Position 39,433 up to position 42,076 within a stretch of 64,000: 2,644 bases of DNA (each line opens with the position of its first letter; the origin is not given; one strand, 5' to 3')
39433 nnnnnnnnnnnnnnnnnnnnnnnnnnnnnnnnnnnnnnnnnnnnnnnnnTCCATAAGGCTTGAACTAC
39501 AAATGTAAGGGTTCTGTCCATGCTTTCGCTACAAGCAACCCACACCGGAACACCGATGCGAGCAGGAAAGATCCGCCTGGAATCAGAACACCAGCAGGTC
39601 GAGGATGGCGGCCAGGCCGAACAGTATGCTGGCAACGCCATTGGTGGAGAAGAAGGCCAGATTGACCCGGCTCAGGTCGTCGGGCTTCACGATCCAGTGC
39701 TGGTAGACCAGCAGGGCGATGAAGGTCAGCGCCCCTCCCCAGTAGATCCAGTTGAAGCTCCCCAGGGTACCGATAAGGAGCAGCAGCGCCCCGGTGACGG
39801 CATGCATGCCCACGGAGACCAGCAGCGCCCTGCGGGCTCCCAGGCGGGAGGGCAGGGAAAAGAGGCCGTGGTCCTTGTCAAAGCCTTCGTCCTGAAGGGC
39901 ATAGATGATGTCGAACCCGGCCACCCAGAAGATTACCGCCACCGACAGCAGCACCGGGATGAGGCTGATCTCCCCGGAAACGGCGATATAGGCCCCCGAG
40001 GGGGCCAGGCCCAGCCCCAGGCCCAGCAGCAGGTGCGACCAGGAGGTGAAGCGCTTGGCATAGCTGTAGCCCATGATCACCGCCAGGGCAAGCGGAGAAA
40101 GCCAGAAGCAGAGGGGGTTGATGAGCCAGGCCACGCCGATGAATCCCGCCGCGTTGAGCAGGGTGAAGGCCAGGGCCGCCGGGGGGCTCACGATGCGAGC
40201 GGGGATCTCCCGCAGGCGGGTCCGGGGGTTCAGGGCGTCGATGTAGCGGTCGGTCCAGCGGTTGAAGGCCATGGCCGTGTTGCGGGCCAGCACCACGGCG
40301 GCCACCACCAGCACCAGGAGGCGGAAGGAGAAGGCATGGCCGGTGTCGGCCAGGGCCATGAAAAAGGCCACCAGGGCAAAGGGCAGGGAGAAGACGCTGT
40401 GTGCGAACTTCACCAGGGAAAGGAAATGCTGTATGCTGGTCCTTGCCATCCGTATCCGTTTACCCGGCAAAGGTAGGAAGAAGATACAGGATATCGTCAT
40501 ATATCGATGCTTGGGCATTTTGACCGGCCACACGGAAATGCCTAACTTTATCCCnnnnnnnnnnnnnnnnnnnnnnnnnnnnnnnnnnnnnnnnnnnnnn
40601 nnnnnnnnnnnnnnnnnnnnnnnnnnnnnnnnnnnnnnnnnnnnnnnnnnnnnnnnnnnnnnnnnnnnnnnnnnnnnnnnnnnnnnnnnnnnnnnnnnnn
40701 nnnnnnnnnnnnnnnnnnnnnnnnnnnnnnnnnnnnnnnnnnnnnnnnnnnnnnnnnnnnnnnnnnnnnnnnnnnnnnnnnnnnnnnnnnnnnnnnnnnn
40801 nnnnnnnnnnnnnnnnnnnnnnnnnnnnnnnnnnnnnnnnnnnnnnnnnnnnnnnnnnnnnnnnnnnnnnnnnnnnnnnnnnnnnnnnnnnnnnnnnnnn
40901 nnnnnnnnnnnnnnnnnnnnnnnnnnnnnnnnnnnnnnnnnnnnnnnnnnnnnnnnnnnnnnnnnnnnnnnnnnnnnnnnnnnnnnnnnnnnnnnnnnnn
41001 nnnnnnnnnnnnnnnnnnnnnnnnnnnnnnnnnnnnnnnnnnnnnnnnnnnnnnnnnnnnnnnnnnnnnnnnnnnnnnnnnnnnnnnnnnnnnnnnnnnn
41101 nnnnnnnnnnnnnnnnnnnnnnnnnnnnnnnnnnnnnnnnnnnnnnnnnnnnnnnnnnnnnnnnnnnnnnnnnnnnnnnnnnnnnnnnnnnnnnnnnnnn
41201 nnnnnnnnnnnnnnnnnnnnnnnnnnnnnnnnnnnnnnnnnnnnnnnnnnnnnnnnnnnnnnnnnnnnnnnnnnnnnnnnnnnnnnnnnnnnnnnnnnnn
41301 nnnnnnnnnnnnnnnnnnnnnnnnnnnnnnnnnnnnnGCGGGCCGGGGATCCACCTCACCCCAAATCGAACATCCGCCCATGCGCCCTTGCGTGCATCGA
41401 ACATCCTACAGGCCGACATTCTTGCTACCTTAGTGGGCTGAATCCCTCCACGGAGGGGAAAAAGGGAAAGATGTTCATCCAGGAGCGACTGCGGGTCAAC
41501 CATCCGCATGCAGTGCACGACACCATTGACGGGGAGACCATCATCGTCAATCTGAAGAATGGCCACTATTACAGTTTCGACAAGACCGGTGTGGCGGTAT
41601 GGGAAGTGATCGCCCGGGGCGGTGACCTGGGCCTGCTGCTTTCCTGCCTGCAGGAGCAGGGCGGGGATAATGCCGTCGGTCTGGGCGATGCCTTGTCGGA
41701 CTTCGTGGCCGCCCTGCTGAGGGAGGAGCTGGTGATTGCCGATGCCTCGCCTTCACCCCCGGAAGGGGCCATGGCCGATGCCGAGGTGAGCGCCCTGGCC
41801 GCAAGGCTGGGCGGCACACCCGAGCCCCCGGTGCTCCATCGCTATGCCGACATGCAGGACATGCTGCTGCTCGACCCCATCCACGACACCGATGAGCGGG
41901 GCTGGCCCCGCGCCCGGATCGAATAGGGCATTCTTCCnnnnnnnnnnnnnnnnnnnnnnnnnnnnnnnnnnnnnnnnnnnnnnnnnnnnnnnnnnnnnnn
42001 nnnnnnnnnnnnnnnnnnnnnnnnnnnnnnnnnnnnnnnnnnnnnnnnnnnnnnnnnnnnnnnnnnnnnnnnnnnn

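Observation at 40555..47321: Methyltransferase / PqqD-like / nucleotidyltransferase / ABC exporter / HprK-like cluster without a visible precursor or lasso enzymes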

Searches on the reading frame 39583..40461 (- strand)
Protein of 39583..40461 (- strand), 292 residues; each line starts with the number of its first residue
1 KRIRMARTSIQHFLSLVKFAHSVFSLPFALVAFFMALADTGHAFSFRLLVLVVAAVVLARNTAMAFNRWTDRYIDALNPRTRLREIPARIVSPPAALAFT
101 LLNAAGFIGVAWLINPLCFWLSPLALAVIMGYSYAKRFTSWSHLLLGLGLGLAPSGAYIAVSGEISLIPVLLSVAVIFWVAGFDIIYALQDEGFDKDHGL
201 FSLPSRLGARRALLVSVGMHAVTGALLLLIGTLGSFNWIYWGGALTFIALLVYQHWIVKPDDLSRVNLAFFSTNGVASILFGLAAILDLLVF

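Call 82: search_protein_families(library=pfam, proteins=[window:39583-40461:-], max_evalue=0.001)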
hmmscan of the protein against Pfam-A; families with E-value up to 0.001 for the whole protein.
window:39583-40461:- (292 aa): 1 family
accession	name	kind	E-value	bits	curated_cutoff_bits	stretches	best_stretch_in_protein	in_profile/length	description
PF01040.23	UbiA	-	3.9e-51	174.2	34.2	1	26-271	2-246/250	UbiA prenyltransferase family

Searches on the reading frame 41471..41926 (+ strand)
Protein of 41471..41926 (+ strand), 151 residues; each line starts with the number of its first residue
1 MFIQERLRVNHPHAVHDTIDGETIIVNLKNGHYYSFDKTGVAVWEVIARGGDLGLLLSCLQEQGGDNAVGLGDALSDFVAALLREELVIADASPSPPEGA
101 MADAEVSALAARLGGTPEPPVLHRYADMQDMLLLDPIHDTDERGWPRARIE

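Call 6: search_protein_families(library=ncbifam, proteins=[window:41471-41926:+], max_evalue=0.01)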
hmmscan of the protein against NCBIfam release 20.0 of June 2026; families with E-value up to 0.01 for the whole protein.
window:41471-41926:+ (151 aa): 1 family
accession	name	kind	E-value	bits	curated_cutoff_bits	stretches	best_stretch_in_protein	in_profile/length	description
NF033536.1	lasso_PqqD_Bac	exception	1.4e-07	31.6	80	1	12-88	10-86/88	lasso peptide biosynthesis PqqD family chaperone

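Call 7: search_protein_families(library=pfam, proteins=[window:41471-41926:+], max_evalue=0.01)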
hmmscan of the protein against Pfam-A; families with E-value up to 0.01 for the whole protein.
window:41471-41926:+ (151 aa): 1 family
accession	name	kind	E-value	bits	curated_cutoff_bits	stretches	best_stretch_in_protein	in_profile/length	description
PF05402.18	PqqD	-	1.4e-06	29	23.4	1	22-88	1-67/67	Coenzyme PQQ synthesis protein D (PqqD)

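Call 8: search_protein_families(library=ncbifam, proteins=[window:41471-41926:+], max_evalue=10)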
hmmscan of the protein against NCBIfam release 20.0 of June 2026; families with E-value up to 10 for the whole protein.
window:41471-41926:+ (151 aa): 2 families
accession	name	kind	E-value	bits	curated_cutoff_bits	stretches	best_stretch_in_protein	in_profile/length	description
NF033536.1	lasso_PqqD_Bac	exception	1.4e-07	31.6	80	1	12-88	10-86/88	lasso peptide biosynthesis PqqD family chaperone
NF033530.1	lasso_PqqD_Strm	exception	0.023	14.9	70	1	12-61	2-51/78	lasso peptide biosynthesis PqqD family chaperone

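Call 33: find_homologous_proteins(query=window:41471-41926:+, max_evalue=0.001)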
Query window:41471-41926:+ (151 aa): 25 proteins with E <= 0.001 among 190 candidates.
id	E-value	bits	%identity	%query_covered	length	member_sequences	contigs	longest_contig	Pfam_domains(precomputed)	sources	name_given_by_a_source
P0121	1.2e-95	336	100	100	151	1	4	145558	PF05402.19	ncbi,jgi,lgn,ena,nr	ncbi:MAG TPA: PqqD family protein [Bacteroidales bacterium]|nr:PqqD family protein [Bacteroidales ba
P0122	7.3e-65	236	71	100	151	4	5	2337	PF05402.19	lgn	-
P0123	7.6e-64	232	70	100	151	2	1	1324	PF05402.19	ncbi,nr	ncbi:MAG: PqqD family protein, partial [Bacteroidales bacterium]|nr:PqqD family protein [Bacteroidal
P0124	9.3e-45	170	55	98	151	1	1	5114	-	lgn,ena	-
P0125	6.4e-42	161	52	100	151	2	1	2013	PF05402.19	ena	-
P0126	1.3e-39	154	52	100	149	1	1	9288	PF05402.19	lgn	-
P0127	8.8e-36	141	48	97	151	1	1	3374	PF05402.19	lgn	-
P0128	1.5e-35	140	44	99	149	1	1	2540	PF05402.19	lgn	-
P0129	3.2e-35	139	47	98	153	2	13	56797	PF05402.19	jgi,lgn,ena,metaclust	metaclust:\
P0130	8.7e-35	138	46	99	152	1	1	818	PF05402.19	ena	-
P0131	1.2e-34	138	48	93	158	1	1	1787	PF05402.19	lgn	-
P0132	1.8e-34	137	45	97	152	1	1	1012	PF05402.19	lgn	-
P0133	3.2e-34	136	45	97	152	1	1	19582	PF05402.19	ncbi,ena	-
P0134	3.5e-34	136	44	95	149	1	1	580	PF05402.19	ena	-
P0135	6.1e-34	135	45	99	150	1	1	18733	PF05402.19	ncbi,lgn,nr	ncbi:MAG: PqqD family peptide modification chaperone [Saprospiraceae bacterium]|nr:PqqD family pepti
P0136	2.9e-33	133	45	99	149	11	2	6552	PF05402.19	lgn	-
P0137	6.6e-32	129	44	95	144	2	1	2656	PF05402.19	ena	-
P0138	1.0e-31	128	45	95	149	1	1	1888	PF05402.19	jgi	jgi:hypothetical protein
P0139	1.1e-31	128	42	99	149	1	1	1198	PF05402.19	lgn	-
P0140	1.3e-31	128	43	99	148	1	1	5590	PF05402.19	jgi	jgi:hypothetical protein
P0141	3.7e-30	123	45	98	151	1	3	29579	PF05402.19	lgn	-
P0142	1.6e-27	114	43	89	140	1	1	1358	PF05402.19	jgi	jgi:hypothetical protein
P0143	1.7e-25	108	40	99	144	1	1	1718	PF05402.19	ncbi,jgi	jgi:hypothetical protein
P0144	7.2e-23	99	38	95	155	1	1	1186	PF05402.19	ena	-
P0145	4.3e-21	94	38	93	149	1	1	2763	PF05402.19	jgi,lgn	jgi:hypothetical protein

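Call 41: search_solved_structures(query=window:41471-41926:+, max_evalue=10, show_alignments=2)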
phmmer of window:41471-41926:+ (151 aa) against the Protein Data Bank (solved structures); distinct sequences matched with E-value up to 10: 11.
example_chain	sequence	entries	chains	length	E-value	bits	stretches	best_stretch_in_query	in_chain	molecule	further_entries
5v1u_A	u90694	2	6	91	0.0016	21.8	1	15-89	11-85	TbiB1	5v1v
9x90_B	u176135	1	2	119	0.17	15.2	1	17-50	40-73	Lasso peptide biosynthesis PqqD family chaperone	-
5dy9_A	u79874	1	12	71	0.29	14.5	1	18-57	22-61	Hfq-like protein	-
2qtx_A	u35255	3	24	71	0.3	14.4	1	18-57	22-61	Uncharacterized protein MJ1435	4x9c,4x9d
5jzg_A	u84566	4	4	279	0.53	13.6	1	73-126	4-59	Capsid protein VP1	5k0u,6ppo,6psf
7ahp_A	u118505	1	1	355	0.58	13.5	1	23-69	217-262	Putative salivary serpin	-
5zji_F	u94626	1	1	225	0.75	13.1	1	55-101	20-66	Photosystem I reaction center subunit III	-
6tjf_A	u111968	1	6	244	2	11.8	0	22-45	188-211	Cake6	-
6tje_A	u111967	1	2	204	2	11.7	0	22-45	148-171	Cake5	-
6tjd_A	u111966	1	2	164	2.6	11.4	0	22-45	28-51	Cake4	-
6tjg_A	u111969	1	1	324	3.8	10.8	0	22-45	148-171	Cake8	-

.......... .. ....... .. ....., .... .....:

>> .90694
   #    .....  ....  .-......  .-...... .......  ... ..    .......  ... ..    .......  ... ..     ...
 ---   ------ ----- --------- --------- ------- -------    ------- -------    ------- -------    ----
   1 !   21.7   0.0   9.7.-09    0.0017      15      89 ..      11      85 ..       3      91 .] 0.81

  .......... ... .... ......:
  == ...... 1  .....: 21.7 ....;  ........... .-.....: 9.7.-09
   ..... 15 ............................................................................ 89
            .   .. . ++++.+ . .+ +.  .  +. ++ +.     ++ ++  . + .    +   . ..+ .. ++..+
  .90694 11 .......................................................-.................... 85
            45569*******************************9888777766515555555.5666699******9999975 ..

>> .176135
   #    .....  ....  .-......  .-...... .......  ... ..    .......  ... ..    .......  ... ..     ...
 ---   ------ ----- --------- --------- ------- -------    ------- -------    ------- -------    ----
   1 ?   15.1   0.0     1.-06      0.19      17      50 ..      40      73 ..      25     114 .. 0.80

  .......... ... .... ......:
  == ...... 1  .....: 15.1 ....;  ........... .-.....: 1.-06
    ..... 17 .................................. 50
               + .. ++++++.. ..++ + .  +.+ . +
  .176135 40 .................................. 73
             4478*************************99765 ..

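Call 56: predict_structure(alignment_id=A2)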
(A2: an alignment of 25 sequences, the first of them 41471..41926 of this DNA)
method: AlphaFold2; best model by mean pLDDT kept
length: 151 residues; sequences in the alignment: 25
mean_pLDDT: 84.2   pTM: 0.77
mean pLDDT of the five models: 84.2, 83.6, 82.5, 80.8, 80.6
residues with pLDDT >= 90: 86; 70-90: 41; 50-70: 11; < 50: 13
segments of 3 or more residues with pLDDT < 50: 140-151
pLDDT, mean of each block of 10 residues (from residue 1): 79 88 89 92 95 93 84 94 96 85 95 87 85 57 47 44
secondary structure, 60 per line:
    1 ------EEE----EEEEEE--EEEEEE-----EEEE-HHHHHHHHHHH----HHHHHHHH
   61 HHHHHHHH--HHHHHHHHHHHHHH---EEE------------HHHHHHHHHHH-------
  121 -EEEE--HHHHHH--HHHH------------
elements in order: E7-9 E14-19 E22-27 E33-36 H38-48 H53-68 H71-84 E88-90 H103-113 E122-125 H128-133 H136-139

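Call 60: fold_search(model_id=the predicted structure, library=pdb)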
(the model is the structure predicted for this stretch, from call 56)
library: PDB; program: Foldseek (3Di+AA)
matches with E <= 10: 140; with E <= 0.001: 0
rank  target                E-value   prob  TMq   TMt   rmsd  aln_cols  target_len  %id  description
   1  5v1v_A                1.4e-03  1.00  0.50  0.81   3.2        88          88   22  TbiB1 in Complex with the TbiA(alpha) Leader Peptide (released 2018-09-05)
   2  5v1u_B                6.7e-03  1.00  0.47  0.79   3.7        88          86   20  TbiB1 in Complex with the TbiA(beta) Leader Peptide (released 2018-09-05)
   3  5v1u_A                9.8e-03  1.00  0.47  0.81   2.1        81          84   22  TbiB1 in Complex with the TbiA(beta) Leader Peptide (released 2018-09-05)
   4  5v1u_C                9.3e-02  1.00  0.47  0.79   2.0        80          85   22  TbiB1 in Complex with the TbiA(beta) Leader Peptide (released 2018-09-05)
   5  5v1u_D                1.1e-01  0.99  0.47  0.81   2.0        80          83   22  TbiB1 in Complex with the TbiA(beta) Leader Peptide (released 2018-09-05)
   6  9knz_A                5.4e-01  0.11  0.19  0.03  16.9       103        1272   18  ERDRP-0519-bound Nipah virus L-P complex (released 2025-07-16)
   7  6jx3_B                6.1e-01  0.90  0.48  0.81   2.3        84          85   12  Lasso peptide synthetase B1 complexed with the leader peptide (released 2019-06-26)
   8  8zpv_A                8.3e-01  0.08  0.17  0.03  12.3        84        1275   18  Nipah virus polymerase complex (released 2024-11-13)
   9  9cgi_A                8.8e-01  0.09  0.19  0.03  15.4       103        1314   20  Cryo-EM structure of the Nipah Virus polymerase (L) protein in complex with the tetrameric phosphoprotein (P) (released 2024-09-18)
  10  9cok_A                8.8e-01  0.08  0.17  0.03  11.9        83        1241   17  Cryo-EM structure of the Nipah virus (Malaysia Strain) L:P complex (released 2025-07-23)
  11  9ir3_A                8.8e-01  0.08  0.18  0.03  15.3       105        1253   19  Cryo-EM structure of Nipah virus L-P polymerase complex (released 2024-12-11)
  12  9iv9_A                8.8e-01  0.08  0.17  0.03  11.9        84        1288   17  Cryo-EM structure of a truncated Nipah Virus L Protein bound by Phosphoprotein Tetramer (released 2025-05-21)
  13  9iva_A                8.8e-01  0.07  0.18  0.03  12.2        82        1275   16  Cryo-EM structure of the full-length Nipah Virus L Protein bound by Phosphoprotein Tetramer (released 2025-05-21)
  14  9fux_A                9.4e-01  0.07  0.17  0.03  11.9        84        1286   15  Cryo-EM structure of the Nipah virus polymerase (L) bound to the tetrameric phosphoprotein (P) (released 2025-01-08)
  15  9gjt_A                1.1e+00  0.07  0.17  0.03  12.0        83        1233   18  Structure of Nipah Virus RNA Polymerase Complex - Apo state (released 2025-03-05)
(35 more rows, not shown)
